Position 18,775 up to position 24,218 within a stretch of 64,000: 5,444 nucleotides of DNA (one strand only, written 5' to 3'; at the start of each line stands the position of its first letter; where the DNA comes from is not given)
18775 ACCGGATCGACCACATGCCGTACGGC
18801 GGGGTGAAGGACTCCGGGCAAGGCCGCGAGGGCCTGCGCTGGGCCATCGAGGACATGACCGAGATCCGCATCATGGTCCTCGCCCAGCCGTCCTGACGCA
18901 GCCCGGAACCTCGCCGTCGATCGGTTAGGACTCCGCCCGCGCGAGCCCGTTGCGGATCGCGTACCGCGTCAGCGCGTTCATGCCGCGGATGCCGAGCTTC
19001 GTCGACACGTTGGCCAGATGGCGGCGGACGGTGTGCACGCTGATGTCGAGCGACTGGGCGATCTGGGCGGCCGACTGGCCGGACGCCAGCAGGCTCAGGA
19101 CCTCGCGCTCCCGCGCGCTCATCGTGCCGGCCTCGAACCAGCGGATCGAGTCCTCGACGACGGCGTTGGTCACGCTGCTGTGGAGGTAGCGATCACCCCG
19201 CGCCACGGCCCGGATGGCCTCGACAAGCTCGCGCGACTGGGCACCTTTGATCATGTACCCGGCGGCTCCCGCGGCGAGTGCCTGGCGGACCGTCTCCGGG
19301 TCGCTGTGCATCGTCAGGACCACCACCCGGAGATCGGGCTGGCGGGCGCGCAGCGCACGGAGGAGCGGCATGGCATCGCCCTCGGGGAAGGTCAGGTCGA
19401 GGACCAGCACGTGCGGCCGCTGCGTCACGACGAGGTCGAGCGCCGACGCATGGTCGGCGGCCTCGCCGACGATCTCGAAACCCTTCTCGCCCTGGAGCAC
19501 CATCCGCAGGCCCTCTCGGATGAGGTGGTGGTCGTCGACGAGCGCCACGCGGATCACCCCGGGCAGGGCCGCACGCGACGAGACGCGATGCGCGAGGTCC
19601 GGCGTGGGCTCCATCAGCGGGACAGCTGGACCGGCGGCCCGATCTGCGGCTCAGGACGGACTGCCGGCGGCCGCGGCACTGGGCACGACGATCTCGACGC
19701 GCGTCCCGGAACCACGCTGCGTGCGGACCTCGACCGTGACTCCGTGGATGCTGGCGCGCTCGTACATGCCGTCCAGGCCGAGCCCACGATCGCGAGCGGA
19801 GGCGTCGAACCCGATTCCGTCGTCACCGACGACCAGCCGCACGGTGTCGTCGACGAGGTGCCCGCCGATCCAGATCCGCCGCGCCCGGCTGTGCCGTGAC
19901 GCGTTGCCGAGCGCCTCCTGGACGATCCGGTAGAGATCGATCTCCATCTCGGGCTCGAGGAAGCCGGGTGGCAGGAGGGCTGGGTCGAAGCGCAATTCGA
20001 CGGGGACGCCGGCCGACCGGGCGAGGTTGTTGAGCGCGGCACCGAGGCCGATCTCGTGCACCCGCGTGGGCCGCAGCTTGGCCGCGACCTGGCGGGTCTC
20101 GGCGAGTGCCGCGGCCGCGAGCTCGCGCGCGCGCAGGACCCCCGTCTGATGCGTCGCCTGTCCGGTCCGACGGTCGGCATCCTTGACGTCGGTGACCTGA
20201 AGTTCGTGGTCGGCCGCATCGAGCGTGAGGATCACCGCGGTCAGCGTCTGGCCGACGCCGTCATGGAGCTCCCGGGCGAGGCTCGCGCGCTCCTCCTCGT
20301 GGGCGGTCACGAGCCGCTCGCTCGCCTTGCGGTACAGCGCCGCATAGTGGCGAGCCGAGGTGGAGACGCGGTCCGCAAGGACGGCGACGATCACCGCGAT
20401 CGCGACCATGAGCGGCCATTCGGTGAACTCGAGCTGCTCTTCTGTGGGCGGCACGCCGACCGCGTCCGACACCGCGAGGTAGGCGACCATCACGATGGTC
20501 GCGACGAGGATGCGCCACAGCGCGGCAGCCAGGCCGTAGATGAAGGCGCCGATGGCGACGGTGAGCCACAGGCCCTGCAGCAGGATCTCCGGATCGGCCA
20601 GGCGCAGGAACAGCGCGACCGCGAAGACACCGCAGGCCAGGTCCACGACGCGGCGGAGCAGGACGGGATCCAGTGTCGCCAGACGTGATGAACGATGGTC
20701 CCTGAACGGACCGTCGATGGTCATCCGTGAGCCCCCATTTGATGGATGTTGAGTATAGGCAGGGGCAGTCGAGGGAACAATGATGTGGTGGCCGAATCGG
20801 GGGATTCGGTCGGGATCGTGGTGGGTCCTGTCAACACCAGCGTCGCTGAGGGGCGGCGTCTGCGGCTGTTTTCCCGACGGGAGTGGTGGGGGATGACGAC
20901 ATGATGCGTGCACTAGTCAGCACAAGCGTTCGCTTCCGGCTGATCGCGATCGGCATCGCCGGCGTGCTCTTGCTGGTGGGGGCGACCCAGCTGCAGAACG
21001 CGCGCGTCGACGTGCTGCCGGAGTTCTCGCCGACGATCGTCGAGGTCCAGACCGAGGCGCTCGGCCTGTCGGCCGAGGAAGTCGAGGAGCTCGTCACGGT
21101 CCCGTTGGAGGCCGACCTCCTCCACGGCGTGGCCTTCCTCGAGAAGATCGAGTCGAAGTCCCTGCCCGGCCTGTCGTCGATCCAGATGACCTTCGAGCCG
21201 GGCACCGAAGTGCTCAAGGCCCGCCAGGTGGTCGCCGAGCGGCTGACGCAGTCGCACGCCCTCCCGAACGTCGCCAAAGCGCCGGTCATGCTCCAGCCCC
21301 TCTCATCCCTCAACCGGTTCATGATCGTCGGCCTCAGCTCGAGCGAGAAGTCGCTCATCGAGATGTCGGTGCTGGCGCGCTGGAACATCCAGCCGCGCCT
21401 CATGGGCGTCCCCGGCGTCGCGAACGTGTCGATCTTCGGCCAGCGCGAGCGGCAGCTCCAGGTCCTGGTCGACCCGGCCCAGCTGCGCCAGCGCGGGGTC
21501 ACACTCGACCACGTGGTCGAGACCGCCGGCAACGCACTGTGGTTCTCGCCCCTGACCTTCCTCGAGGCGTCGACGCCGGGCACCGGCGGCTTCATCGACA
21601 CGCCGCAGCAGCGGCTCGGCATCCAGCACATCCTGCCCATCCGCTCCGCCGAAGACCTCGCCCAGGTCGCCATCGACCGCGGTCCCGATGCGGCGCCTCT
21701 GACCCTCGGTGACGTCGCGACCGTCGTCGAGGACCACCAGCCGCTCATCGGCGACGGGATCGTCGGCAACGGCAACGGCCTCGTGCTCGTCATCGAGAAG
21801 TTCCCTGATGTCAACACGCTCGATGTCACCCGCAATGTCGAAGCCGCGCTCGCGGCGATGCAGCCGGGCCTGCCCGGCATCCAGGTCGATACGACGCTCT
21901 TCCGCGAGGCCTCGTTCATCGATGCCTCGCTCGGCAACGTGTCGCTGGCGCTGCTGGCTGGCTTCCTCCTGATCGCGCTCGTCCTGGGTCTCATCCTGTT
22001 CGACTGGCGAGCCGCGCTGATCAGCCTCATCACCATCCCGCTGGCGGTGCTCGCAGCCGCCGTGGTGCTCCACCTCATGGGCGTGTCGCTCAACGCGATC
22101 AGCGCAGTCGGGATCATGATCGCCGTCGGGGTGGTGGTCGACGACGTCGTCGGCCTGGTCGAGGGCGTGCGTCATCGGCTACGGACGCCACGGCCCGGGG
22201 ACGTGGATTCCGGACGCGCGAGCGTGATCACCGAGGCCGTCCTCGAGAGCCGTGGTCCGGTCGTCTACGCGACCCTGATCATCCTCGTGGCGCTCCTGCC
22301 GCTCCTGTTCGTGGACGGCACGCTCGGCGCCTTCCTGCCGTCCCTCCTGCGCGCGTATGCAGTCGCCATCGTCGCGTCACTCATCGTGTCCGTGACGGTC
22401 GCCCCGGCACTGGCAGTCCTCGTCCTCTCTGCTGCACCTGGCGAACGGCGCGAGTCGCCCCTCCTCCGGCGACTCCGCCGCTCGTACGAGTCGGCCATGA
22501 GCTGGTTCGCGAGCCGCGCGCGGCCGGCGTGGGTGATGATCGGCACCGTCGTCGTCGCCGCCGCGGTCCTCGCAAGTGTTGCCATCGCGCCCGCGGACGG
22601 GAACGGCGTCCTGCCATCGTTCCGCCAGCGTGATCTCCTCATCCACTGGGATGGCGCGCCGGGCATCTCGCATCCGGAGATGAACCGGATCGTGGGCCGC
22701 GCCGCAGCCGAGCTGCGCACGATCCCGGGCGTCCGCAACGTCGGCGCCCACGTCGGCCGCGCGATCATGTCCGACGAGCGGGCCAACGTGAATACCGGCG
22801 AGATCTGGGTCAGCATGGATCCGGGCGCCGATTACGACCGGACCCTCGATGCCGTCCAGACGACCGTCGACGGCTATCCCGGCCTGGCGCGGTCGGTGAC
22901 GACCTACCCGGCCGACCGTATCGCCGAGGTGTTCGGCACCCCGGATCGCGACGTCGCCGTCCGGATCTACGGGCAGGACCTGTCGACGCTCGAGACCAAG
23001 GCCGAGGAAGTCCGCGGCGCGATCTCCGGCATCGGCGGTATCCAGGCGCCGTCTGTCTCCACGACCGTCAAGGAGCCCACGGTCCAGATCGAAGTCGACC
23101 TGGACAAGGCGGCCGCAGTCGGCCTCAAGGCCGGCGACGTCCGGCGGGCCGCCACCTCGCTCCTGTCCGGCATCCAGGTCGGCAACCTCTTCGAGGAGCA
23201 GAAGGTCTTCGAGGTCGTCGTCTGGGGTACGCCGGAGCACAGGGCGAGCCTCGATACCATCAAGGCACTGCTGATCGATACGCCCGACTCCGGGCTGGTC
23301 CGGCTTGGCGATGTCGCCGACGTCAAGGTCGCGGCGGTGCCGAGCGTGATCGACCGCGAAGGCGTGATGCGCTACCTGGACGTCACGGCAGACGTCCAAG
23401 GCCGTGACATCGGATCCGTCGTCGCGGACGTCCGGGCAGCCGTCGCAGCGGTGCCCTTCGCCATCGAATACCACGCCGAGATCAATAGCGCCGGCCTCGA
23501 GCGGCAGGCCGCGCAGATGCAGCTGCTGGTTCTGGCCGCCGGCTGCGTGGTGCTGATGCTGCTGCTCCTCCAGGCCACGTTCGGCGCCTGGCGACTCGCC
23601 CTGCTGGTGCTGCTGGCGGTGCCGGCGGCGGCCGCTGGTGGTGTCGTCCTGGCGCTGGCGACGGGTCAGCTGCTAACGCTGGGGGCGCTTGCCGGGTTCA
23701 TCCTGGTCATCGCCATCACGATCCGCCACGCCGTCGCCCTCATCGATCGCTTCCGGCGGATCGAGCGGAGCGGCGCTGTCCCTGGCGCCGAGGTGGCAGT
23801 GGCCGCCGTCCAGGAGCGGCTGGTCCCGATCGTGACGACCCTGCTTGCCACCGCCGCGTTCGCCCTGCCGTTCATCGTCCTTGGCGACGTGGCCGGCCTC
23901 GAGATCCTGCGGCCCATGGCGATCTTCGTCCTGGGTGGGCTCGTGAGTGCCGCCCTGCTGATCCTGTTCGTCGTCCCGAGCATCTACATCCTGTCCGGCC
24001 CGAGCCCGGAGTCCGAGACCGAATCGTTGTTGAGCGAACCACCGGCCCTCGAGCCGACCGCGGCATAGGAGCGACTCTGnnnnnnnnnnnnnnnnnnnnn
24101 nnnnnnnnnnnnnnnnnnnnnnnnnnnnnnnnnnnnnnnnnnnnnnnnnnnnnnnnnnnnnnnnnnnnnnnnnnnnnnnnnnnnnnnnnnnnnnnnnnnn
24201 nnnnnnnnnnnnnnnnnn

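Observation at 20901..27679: Tandem HME-type RND pumps sharing a miniature adaptor lipoprotein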

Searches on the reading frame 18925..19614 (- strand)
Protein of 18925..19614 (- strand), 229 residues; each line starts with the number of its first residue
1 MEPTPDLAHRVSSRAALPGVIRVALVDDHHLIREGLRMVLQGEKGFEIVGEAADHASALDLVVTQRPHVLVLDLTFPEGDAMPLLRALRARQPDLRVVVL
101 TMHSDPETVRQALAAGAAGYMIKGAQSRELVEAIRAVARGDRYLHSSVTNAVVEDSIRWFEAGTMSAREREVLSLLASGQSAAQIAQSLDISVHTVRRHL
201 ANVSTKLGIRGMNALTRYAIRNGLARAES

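Call 9: search_protein_families(library=pfam, proteins=[window:18925-19614:-], max_evalue=0.001)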
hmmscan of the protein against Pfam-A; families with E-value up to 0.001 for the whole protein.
window:18925-19614:- (229 aa): 9 families
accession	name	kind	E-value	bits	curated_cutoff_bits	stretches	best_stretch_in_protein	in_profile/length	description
PF00072.30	Response_reg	-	1.2e-24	87.1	30.2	1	23-135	1-111/111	Response regulator receiver domain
PF00196.25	GerE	-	1.4e-15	57.1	23.5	1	165-219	3-57/57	Bacterial regulatory proteins, luxR family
PF08281.18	Sigma70_r4_2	-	1.3e-06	28.4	25.7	1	164-202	10-49/54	Sigma-70, region 4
PF02796.21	HTH_7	-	5.3e-05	23.7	23.8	1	171-201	13-43/45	Helix-turn-helix domain of resolvase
PF12840.13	HTH_20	-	9.3e-05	22.8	27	1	170-201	7-40/51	Helix-turn-helix domain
PF13384.12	HTH_23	-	9.3e-05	22.6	24.6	1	171-202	9-40/50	Homeodomain-like domain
PF04545.22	Sigma70_r4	-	0.00018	21.4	24.1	1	164-203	4-44/50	Sigma-70, region 4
PF13551.12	HTH_29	-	0.00021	21.8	28.1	1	171-202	3-35/64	Winged helix-turn helix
PF08279.18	HTH_11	-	0.00048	20.4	25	0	168-204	1-40/55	HTH domain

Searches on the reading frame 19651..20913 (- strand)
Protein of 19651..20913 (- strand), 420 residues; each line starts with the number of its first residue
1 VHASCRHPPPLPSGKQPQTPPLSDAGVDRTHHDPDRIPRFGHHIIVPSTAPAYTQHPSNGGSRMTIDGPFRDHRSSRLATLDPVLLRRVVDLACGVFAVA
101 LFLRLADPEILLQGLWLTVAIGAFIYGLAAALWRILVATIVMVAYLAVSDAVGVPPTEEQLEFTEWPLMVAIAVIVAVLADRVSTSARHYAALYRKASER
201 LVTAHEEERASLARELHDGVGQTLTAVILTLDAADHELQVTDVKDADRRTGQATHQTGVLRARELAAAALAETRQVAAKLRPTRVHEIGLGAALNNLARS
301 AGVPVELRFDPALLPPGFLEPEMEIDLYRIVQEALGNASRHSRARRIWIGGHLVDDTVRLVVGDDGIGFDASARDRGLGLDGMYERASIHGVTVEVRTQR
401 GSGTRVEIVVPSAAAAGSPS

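Call 9: search_protein_families(library=pfam, proteins=[window:19651-20913:-], max_evalue=0.001)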
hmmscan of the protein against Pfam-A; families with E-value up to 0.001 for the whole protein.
window:19651-20913:- (420 aa): 2 families
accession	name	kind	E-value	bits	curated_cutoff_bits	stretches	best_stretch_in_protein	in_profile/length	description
PF02518.31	HATPase_c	-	9.2e-13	49.1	26.4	1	324-412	3-109/111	Histidine kinase-, DNA gyrase B-, and HSP90-like ATPase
PF07730.19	HisKA_3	-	6.4e-12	46.3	24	1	208-283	1-66/68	Histidine kinase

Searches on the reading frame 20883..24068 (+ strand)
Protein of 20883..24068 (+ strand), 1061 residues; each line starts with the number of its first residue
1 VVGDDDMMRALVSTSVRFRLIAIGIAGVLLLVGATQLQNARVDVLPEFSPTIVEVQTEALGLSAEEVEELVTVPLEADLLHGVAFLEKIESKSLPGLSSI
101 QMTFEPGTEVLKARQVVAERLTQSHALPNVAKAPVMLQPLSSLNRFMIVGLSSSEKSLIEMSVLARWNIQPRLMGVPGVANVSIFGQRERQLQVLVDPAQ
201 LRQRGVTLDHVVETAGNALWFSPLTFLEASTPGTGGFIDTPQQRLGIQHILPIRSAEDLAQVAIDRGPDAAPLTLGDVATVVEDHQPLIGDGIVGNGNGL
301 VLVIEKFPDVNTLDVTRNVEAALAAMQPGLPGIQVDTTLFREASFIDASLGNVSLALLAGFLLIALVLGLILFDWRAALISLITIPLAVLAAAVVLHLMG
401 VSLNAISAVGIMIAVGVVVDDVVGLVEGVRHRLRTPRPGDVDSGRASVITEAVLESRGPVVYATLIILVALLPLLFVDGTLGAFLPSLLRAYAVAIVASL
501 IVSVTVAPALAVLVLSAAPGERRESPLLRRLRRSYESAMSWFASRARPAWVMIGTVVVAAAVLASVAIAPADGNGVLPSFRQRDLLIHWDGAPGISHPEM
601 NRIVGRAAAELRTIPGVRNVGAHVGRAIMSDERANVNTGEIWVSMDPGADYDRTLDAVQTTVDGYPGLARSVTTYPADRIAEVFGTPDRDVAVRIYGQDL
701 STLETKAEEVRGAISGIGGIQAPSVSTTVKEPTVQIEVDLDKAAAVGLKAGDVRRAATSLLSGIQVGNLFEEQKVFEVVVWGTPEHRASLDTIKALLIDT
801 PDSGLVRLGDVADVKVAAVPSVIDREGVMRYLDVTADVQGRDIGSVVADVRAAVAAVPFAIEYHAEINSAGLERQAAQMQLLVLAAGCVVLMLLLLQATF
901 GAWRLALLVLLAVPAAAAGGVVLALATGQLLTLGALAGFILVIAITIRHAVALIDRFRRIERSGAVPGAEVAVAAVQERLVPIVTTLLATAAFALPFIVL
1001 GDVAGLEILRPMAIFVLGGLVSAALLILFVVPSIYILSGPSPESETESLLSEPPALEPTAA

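Call 6: search_protein_families(library=pfam, proteins=[window:20883-24068:+], max_evalue=1)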
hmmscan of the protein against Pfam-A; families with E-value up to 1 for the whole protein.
window:20883-24068:+ (1061 aa): 2 families
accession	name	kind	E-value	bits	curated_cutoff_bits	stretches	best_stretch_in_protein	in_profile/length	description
PF00873.25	ACR_tran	-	1.1e-169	566.8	28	1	13-1037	3-1019/1021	AcrB/AcrD/AcrF family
PF02355.23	SecD_SecF_C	-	6.3e-05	22.9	20.5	1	353-512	33-184/189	Protein export membrane protein SecD/SecF, C-terminal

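Call 7: search_protein_families(library=ncbifam, proteins=[window:20883-24068:+], max_evalue=1)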
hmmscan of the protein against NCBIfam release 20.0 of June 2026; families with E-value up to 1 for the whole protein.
window:20883-24068:+ (1061 aa): 15 families
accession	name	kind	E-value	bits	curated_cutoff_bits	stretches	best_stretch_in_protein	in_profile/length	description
TIGR00914.1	2A0601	subfamily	4.5e-123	412.1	701.45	1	7-1037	1-1034/1051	CusA/CzcA family heavy metal efflux RND transporter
NF033617.1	RND_permease_2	subfamily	2.7e-116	389.8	1250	1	16-1037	5-1006/1009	multidrug efflux RND transporter permease subunit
NF000282.2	RND_permease_1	subfamily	3.3e-92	310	1250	1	21-1037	10-1026/1029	multidrug efflux RND transporter permease subunit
TIGR00915.1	2A0602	subfamily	3.3e-72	243.8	940.35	2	22-522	12-505/1050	efflux RND transporter permease subunit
NF007905.0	PRK10614.1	equivalog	2.2e-60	204.4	1774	1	26-1037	18-1007/1025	multidrug efflux RND transporter permease subunit MdtC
NF000037.1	RND_perm_OqxB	exception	2.2e-54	184.7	2200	2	29-523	21-506/1050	multidrug efflux RND transporter permease subunit OqxB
NF007798.0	PRK10503.1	equivalog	1.3e-50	172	1584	1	28-1037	29-1021/1040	MdtB/MuxB family multidrug efflux RND transporter permease subunit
NF007131.0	PRK09577.1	equivalog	4.8e-47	160.3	1768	1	22-1039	12-1023/1045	multidrug efflux RND transporter permease subunit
NF007133.0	PRK09579.1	equivalog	1.6e-46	158.4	1763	2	15-557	7-534/1017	multidrug efflux RND transporter permease subunit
NF007842.1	PRK10555.1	equivalog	1.9e-45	155.1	1854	2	21-511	11-489/1036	multidrug efflux RND transporter permease AcrD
NF011706.2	PRK15127.1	equivalog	3.2e-39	134.6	2150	2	21-511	11-493/1049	multidrug efflux RND transporter permease subunit AcrB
TIGR00916.1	2A0604s01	subfamily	1.7e-05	24.6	148.6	1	343-501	75-228/231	SecD/SecF family protein translocase subunit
TIGR00917.1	2A060601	subfamily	0.00012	19.9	1016.5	1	346-426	1047-1124/1204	NPC intracellular cholesterol transporter 1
TIGR00966.2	transloc_SecF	equivalog_domain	0.0011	18.6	160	1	353-512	125-277/279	protein translocase subunit SecF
TIGR00921.1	2A067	subfamily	0.77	7.7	351.9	1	358-513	588-733/733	hydrophobe/amphiphile efflux-3 (HAE3) family transporter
